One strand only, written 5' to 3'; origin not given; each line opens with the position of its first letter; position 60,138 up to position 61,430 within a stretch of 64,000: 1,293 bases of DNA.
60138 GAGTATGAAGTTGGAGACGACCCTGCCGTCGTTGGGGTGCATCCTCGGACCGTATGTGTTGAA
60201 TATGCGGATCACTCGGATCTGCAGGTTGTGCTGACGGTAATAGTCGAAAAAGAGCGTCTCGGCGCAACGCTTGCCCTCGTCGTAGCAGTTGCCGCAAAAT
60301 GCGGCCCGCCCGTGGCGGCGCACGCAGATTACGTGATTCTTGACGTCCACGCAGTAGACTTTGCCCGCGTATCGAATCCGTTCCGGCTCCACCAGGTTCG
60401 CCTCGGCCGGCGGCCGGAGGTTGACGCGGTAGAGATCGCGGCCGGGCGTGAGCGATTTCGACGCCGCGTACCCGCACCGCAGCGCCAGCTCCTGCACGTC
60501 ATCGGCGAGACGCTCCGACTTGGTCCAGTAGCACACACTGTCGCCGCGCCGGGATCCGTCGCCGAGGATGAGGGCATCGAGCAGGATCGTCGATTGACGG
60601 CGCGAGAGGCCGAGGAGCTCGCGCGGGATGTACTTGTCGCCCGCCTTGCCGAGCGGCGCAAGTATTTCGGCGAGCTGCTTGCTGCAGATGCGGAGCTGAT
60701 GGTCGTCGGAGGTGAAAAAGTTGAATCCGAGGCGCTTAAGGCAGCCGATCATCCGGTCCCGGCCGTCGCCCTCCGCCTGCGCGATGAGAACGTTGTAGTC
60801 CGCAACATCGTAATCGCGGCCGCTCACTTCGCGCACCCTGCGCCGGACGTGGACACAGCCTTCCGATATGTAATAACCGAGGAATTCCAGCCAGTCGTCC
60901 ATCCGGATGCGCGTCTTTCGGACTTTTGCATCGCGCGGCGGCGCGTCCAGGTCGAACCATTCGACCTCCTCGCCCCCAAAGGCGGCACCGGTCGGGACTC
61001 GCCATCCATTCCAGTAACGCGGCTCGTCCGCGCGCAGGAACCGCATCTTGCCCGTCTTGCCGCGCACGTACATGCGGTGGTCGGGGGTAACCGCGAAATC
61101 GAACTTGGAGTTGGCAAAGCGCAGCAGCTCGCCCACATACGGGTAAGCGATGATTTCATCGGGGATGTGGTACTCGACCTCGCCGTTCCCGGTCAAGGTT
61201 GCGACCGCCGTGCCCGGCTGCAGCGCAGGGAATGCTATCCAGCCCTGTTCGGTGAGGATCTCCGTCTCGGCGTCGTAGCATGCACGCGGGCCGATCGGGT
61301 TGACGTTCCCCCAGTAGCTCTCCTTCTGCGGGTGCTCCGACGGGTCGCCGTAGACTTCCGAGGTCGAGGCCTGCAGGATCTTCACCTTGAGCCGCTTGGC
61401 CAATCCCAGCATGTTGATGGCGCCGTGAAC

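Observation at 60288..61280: Full-length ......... intein inserted into the catalytic YxxxK motif of UDP-glucuronate decarboxylase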

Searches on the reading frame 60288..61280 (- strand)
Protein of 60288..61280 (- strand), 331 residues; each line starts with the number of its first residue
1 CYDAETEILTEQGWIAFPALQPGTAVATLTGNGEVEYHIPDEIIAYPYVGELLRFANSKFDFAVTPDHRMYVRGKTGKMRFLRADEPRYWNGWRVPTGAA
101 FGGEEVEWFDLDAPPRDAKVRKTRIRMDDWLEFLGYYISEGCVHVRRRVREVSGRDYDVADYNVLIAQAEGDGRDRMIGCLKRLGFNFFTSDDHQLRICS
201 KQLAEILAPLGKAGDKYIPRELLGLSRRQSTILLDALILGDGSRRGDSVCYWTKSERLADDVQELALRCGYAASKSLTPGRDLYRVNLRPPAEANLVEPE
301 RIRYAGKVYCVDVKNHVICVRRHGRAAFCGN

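Call 4: search_protein_families(library=pfam, proteins=[window:60288-61280:-], max_evalue=1)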
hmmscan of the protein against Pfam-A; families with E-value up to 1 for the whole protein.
window:60288-61280:- (331 aa): 2 families
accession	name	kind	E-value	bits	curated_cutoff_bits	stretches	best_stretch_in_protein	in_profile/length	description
PF14528.11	LAGLIDADG_3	-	1.5e-09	38.4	22.5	1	233-285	6-65/82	LAGLIDADG-like domain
PF13403.11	Hint_2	-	0.0023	18.7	28.4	1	1-31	2-32/147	Hint domain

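Call 5: search_protein_families(library=ncbifam, proteins=[window:60288-61280:-], max_evalue=1)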
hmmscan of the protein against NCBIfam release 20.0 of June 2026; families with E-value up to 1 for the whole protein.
window:60288-61280:- (331 aa): 3 families
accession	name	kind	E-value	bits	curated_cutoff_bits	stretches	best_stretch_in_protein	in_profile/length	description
NF005852.0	PRK07773.1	equivalog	5.9e-06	24.8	780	1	113-287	491-680/886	replicative DNA helicase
NF038098.1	GyrA_w_intein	exception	0.0025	15.8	1850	1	134-277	243-388/1232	intein-containing DNA gyrase subunit A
NF011303.0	PRK14715.1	equivalog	0.21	8.5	1585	1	117-266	1106-1252/1627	DNA-directed DNA polymerase II large subunit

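Call 6: search_solved_structures(query=window:60288-61280:-, max_evalue=10, show_alignments=3)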
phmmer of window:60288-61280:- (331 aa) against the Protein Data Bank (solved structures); distinct sequences matched with E-value up to 10: 13.
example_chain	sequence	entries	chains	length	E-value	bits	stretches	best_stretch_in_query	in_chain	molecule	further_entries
4u6v_H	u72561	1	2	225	0.071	15.2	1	178-258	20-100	Fab, antigen binding fragment, heavy chain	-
9l6c_H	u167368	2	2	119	0.079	15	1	178-252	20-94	Heavy chain of Fab S304 | Heavy chain of S304 Fab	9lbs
4k8r_D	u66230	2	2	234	0.2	13.7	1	178-253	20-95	Fab1, heavy chain | Fab fragment of PCSK9 antibody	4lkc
7qsu_A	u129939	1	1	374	0.21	13.6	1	91-287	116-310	V-ATPase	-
7tn9_A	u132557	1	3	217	0.23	13.5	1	178-252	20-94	REGN3471 heavy chain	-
7qss_A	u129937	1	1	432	0.33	13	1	91-287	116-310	V-type ATP synthase alpha chain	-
7jx3_H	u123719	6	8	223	0.34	12.9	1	178-252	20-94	Heavy chain of Fab domain of monoclonal antibody S304 | Monoclonal antibody S304 Fab heavy chain | S304 Fab heavy chain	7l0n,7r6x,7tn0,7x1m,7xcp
8df5_H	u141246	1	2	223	0.34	12.9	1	178-252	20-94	S304 Fab Heavy Chain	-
7jw0_H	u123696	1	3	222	0.34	12.9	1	178-252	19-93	S304 Fab heavy chain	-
8hws_D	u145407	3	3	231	0.37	12.8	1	178-252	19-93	S304 Fab Heavy Chain | S304 heavy chain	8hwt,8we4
8wpw_H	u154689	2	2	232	0.37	12.8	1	178-252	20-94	S304 fab heavy chain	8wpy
9war_A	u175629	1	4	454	1.4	10.9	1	25-74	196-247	5-enolpyruvylshikimate-3-phosphate synthase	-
7qv7_B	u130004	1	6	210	1.7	10.6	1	255-313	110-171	Hydrogen dependent carbon dioxide reductase subunit HycB4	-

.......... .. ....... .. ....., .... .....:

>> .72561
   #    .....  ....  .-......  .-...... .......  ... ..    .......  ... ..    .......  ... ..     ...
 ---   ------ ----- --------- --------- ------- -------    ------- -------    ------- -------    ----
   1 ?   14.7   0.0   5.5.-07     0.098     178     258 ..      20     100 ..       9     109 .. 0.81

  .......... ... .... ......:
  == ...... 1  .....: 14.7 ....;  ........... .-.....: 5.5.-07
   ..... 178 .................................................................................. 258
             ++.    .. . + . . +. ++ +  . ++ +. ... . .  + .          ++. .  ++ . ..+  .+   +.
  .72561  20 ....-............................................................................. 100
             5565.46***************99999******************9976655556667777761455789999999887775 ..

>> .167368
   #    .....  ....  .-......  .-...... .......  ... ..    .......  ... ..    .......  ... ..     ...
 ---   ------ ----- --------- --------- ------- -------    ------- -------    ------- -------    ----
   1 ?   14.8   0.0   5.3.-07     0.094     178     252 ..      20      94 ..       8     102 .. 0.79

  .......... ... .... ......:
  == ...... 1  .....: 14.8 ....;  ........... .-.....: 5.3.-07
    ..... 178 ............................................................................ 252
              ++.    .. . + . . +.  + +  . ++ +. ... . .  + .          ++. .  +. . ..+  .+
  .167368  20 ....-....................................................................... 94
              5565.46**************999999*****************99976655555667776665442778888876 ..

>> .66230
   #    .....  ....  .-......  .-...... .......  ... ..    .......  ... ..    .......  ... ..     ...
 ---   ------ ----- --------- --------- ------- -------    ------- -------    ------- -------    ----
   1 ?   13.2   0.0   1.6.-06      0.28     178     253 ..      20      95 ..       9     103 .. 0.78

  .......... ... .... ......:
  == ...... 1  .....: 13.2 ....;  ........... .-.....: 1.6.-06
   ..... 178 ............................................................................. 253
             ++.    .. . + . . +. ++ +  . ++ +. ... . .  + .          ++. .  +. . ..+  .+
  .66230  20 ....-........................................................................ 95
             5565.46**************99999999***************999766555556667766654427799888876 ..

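Call 8: find_homologous_proteins(query=window:60288-61280:-, max_evalue=0.001)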
Query window:60288-61280:- (331 aa): 102 proteins with E <= 0.001 among 4546 candidates.
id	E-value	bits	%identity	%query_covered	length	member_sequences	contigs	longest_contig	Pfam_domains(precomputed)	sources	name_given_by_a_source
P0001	1.5e-182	624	88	92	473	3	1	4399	PF16363.12,PF14528.12,PF01370.28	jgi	jgi:UDP-glucuronate decarboxylase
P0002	1.3e-172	591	84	92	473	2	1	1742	PF16363.12,PF14528.12,PF01370.28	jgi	jgi:UDP-glucuronate decarboxylase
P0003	1.4e-172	591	89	85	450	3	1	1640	PF16363.12,PF14528.12,PF01370.28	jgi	jgi:UDP-glucuronate decarboxylase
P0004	1.5e-167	575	89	84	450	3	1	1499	PF16363.12,PF14528.12,PF01370.28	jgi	jgi:UDP-glucuronate decarboxylase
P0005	1.5e-144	499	66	99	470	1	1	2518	PF16363.12,PF07993.19,PF01370.28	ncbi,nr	ncbi:MAG: rfbB, partial [Deltaproteobacteria bacterium]|nr:rfbB [Deltaproteobacteria bacterium]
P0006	2.4e-144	499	66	100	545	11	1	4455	PF16363.12,PF02719.22,PF01073.26,PF07993.19,PF14528.12,PF01370.28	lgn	-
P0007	2.4e-136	472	77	85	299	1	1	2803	PF14528.12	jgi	jgi:UDP-glucuronate decarboxylase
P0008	4.5e-117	409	70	79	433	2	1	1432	PF16363.12,PF14528.12,PF01370.28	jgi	jgi:UDP-glucuronate decarboxylase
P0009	3.7e-116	406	69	82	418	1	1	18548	PF16363.12,PF07993.19,PF01370.28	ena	-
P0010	5.0e-105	369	53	100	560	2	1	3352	PF16363.12,PF14528.12,PF01370.28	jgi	jgi:UDP-glucuronate decarboxylase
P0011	2.7e-104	367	67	73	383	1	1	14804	PF16363.12,PF02719.22,PF01073.26,PF07993.19,PF01370.28,PF13403.12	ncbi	ncbi:MAG: GDP-mannose 4,6-dehydratase [Spirulina sp.]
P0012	1.4e-99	351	92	52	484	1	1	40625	PF16363.12,PF02719.22,PF01073.26,PF07993.19,PF14528.12,PF01370.28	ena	-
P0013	1.9e-99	351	78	62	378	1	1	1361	PF16363.12,PF14528.12,PF01370.28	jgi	jgi:UDP-glucuronate decarboxylase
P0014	5.4e-96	340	75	62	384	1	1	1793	PF16363.12,PF14528.12,PF01370.28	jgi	jgi:UDP-glucuronate decarboxylase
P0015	1.9e-95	338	75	62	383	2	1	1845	PF16363.12,PF14528.12,PF01370.28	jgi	jgi:UDP-glucuronate decarboxylase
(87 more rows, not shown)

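Call 17: find_related_loci(query=window:60288-61280:-, collection=genome_contigs, flank=5000)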
Query window:60288-61280:- (331 aa) in genome_contigs; peptide patterns used: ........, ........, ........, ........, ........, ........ (x = any residue, [..] = any of these).
86 stretches matched a pattern; 42 encode a relative of the query (tblastn E <= 1e-3); 42 distinct loci.
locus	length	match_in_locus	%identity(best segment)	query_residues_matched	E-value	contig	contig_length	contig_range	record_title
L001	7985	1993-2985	87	1-331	0e+0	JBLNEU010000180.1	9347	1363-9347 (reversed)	MAG: Deltaproteobacteria bacterium isolate MAG64 PRJNA488683_bin3_renamed_179, whole genome shotgun sequence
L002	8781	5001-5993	85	1-331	0e+0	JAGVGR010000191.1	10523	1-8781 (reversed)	MAG: bacterium isolate DeMMO2_8 c_000000053312, whole genome shotgun sequence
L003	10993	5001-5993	85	1-331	0e+0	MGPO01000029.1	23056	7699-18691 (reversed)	MAG: Deltaproteobacteria bacterium GWA2_65_63 gwa2_scaffold_21174, whole genome shotgun sequence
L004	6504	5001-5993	90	1-331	0e+0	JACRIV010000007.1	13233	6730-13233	MAG: Deltaproteobacteria bacterium isolate NC_groundwater_1812_Pr3_B-0.1um_65_61 SR-2_scaffold_141_236310, whole genome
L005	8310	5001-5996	71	1-331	4e-158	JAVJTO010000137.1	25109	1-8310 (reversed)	MAG: Coleofasciculus sp. B1-GNL1-01 k141_46388, whole genome shotgun sequence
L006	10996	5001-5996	71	1-331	4e-158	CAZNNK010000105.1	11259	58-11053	MAG TPA_asm: uncultured Coleofasciculus sp. isolate binchicken_co15_51 genome assembly, contig: NODE_4149_length_11259_c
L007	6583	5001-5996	73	1-331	1e-157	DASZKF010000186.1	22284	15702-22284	MAG TPA_asm: Pyrinomonadaceae bacterium isolate SMAG_U6648 k141_916480, whole genome shotgun sequence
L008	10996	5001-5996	70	1-331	2e-157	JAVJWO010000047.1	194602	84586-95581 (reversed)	MAG: Coleofasciculus chthonoplastes F2-STO-03 k141_55007, whole genome shotgun sequence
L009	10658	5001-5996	70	1-331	3e-156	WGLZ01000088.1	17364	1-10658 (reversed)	MAG: Cyanobacteria bacterium RI_101 c_000000168724, whole genome shotgun sequence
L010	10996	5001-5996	69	1-331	2e-155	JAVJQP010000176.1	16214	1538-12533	MAG: Coleofasciculus sp. D1-CHI-01 k141_10076, whole genome shotgun sequence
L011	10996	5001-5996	69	1-331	2e-154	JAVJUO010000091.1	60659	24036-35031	MAG: Coleofasciculus sp. C1-SOL-03 k141_1455, whole genome shotgun sequence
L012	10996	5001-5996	69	1-331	1e-151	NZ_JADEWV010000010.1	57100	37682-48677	Microcoleus sp. LEGE 07076 NODE_25_length_57100_cov_5.34099, whole genome shotgun sequence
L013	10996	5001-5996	69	1-331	3e-151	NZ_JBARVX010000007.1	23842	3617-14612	MAG: Microcoleus sp. isolate MFD12116_ilm_asm_bin10 k127_102791, whole genome shotgun sequence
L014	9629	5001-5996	68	1-331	3e-150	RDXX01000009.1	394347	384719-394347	MAG: Oscillatoriales cyanobacterium isolate PH2015_09S_45_247 PH2015_09S_scaffold_1, whole genome shotgun sequence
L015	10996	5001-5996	68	1-331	9e-150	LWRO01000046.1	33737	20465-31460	MAG: Geitlerinema sp. BBD 1991-9 scaffold_198, whole genome shotgun sequence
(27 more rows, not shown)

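Call 25: predict_structure(alignment_id=A1)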
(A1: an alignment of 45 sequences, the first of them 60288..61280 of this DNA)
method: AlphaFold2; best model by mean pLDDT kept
length: 331 residues; sequences in the alignment: 45
mean_pLDDT: 95.5   pTM: 0.92
mean pLDDT of the five models: 95.5, 95.0, 94.6, 94.4, 94.2
residues with pLDDT >= 90: 309; 70-90: 21; 50-70: 1; < 50: 0
segments of 3 or more residues with pLDDT < 50: none
pLDDT, mean of each block of 10 residues (from residue 1): 98 98 97 95 98 97 98 95 95 94 96 81 93 98 95 93 95 96 96 93 95 97 97 98 95 98 96 96 95 90 98 97 97 87
secondary structure, 60 per line:
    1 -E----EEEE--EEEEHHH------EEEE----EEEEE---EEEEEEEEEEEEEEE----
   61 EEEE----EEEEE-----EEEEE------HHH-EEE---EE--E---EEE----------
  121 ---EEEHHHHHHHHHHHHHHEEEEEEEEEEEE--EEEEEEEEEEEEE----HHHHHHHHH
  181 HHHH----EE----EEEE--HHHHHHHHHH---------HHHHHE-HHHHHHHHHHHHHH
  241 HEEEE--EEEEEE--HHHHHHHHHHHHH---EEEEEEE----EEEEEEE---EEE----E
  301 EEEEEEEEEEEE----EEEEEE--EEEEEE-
elements in order: E7-10 E13-16 E26-29 E34-38 E42-56 E61-64 E69-73 E79-83 E94-96 E108-110 E124-126 H127-140 E141-152 E155-167 H172-184 E195-198 H201-210 H220-224 H227-241 E242-245 E248-253 H256-268 E272-278 E283-289 E293-295 E300-312 E317-322 E325-330

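Call 27: fold_search(model_id=the predicted structure, library=pdb)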
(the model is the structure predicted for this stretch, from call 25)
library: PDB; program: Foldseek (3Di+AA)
matches with E <= 10: 735; with E <= 0.001: 54
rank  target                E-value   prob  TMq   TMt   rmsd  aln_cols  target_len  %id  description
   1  7qsu                  2.0e-17  1.00  0.67  0.62   5.3       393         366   19  Crystal structure of homing endonuclease-associated TliVMA intein (C1A, d333-339) (released 2022-03-30)
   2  7qss                  5.6e-15  1.00  0.68  0.54   5.5       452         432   17  Crystal structure of homing endonuclease-associated TliVMA intein (C1A) (released 2022-03-30)
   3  7qst                  8.8e-14  1.00  0.66  0.61   6.1       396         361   18  Crystal structure of homing endonuclease-associated PhoVMA intein (C1A) (released 2022-03-30)
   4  2cw7                  1.7e-13  1.00  0.66  0.44   9.1       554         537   12  Crystal structure of intein homing endonuclease II (released 2006-04-18)
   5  1vde_A                4.8e-11  1.00  0.59  0.48   8.9       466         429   11  PI-SCEI, A HOMING ENDONUCLEASE WITH PROTEIN SPLICING ACTIVITY (released 1998-04-08)
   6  1dq3                  8.1e-11  1.00  0.66  0.50   6.6       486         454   12  CRYSTAL STRUCTURE OF AN ARCHAEAL INTEIN-ENCODED HOMING ENDONUCLEASE PI-PFUI (released 2000-07-05)
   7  1vde_B                1.0e-10  1.00  0.58  0.47   9.2       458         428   12  PI-SCEI, A HOMING ENDONUCLEASE WITH PROTEIN SPLICING ACTIVITY (released 1998-04-08)
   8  1um2_A                4.4e-10  1.00  0.61  0.50   8.7       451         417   11  Crystal Structure of the Vma1-Derived Endonuclease with the Ligated Extein Segment (released 2004-09-22)
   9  1jva_A                2.0e-09  1.00  0.56  0.45  10.9       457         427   11  CRYSTAL STRUCTURE OF THE VMA1-DERIVED ENDONUCLEASE BEARING THE N AND C EXTEIN PROPEPTIDES (released 2002-08-29)
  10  1jva_B                6.5e-09  1.00  0.59  0.47   8.3       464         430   10  CRYSTAL STRUCTURE OF THE VMA1-DERIVED ENDONUCLEASE BEARING THE N AND C EXTEIN PROPEPTIDES (released 2002-08-29)
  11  1dfa                  9.5e-09  1.00  0.58  0.49   8.5       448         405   12  CRYSTAL STRUCTURE OF PI-SCEI IN C2 SPACE GROUP (released 1999-12-08)
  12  1um2_B                1.7e-08  1.00  0.61  0.50   9.1       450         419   11  Crystal Structure of the Vma1-Derived Endonuclease with the Ligated Extein Segment (released 2004-09-22)
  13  1ef0_B                5.2e-08  1.00  0.53  0.46   9.9       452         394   10  CRYSTAL STRUCTURE OF PI-SCEI MINIPRECURSOR (released 2000-06-07)
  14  2vs8_K                3.3e-07  1.00  0.37  0.64   4.6       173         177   17  The crystal structure of I-DmoI in complex with DNA and Mn (released 2008-11-11)
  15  2vs7_A                5.6e-07  1.00  0.37  0.64   4.2       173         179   17  The crystal structure of I-DmoI in complex with DNA and Ca (released 2008-11-11)
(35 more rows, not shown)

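Call 46: search_dna_similar(query=window:60288-61280:-, collection=phages, mode=protein, max_rows=25)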
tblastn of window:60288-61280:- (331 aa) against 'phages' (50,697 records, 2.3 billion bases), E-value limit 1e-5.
Records with a match: 162; places in all: 162; records where one place covers at least 80% of the query: 93.
Best place of each record, by identity: <60% 162.
By first word of the organism name: Mycobacterium 81; Staphylococcus 43; Escherichia 12; Salmonella 6; Prevotella 4; Gordonia 2; Pectobacterium 2; Corynebacterium 2; Shigella 2; EBPR 1; and 7 more.
By host as written in the record: Mycobacterium smegmatis mc2 155 67; Staphylococcus aureus 15; - 14; Mycobacterium smegmatis mc#155 10; Escherichia coli 7; Staphylococcus carnosus TM300 5; Prevotella sp. 4; Staphylococcus aureus (phage propagation strain 47) 4; and 24 more.
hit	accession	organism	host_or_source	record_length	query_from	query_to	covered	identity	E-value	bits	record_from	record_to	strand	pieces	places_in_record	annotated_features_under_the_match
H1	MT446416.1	Escherichia virus TH47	Escherichia coli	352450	1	331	100%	28.2%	2e-26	115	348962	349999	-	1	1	record has no annotation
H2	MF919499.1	Mycobacterium phage Daffodil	Mycobacterium smegmatis mc2 155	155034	1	331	100%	27.7%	1e-18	93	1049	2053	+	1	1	nucleotidyltransferase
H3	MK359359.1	Mycobacterium phage Colt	Mycobacterium smegmatis mc2 155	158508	1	331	100%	27.6%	3e-17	89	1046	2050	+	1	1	3: HNH endonuclease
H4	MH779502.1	Mycobacterium phage FudgeTart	Mycobacterium smegmatis mc2 155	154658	1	331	100%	27.4%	2e-17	89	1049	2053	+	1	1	3: nucleotidyltransferase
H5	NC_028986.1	Mycobacterium phage Alice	Mycobacterium smegmatis mc2 155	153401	1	331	100%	27.4%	2e-17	89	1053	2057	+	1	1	3: nucleotidyltransferase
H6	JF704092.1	Mycobacterium phage Alice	Mycobacterium smegmatis mc2 155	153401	1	331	100%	27.4%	2e-17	89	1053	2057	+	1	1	3: nucleotidyltransferase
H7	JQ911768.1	Mycobacterium phage Ava3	Mycobacterium smegmatis mc2 155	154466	1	331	100%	27.4%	2e-17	89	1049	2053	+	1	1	3: nucleotidyltransferase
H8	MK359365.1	Mycobacterium phage Loanshark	Mycobacterium smegmatis mc2 155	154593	1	331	100%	27.4%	2e-17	89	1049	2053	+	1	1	3: HNH endonuclease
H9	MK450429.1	Mycobacterium phage Bipolarisk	Mycobacterium smegmatis mc2 155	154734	1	331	100%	27.4%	2e-17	89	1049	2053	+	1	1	3: nucleotidyltransferase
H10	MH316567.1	Mycobacterium phage ParkTD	Mycobacterium smegmatis mc2 155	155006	1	331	100%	27.4%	2e-17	89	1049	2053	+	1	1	3: nucleotidyltransferase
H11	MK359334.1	Mycobacterium phage Delilah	Mycobacterium smegmatis mc2 155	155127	1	331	100%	27.4%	2e-17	89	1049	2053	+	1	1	3: HNH endonuclease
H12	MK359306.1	Mycobacterium phage Norm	Mycobacterium smegmatis mc2 155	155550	1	331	100%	27.4%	2e-17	89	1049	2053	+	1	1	3: HNH endonuclease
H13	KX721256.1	Mycobacterium phage Erdmann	Mycobacterium smegmatis mc2 155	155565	1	331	100%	27.4%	2e-17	89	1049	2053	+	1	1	nucleotidyltransferase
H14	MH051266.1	Mycobacterium phage MikeLiesIn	Mycobacterium smegmatis mc2 155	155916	1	331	100%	27.4%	2e-17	89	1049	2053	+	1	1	3: nucleotidyltransferase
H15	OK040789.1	Mycobacterium phage Izajani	Mycobacterium smegmatis mc#155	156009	1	331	100%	27.4%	2e-17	89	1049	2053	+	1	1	3: nucleotidyltransferase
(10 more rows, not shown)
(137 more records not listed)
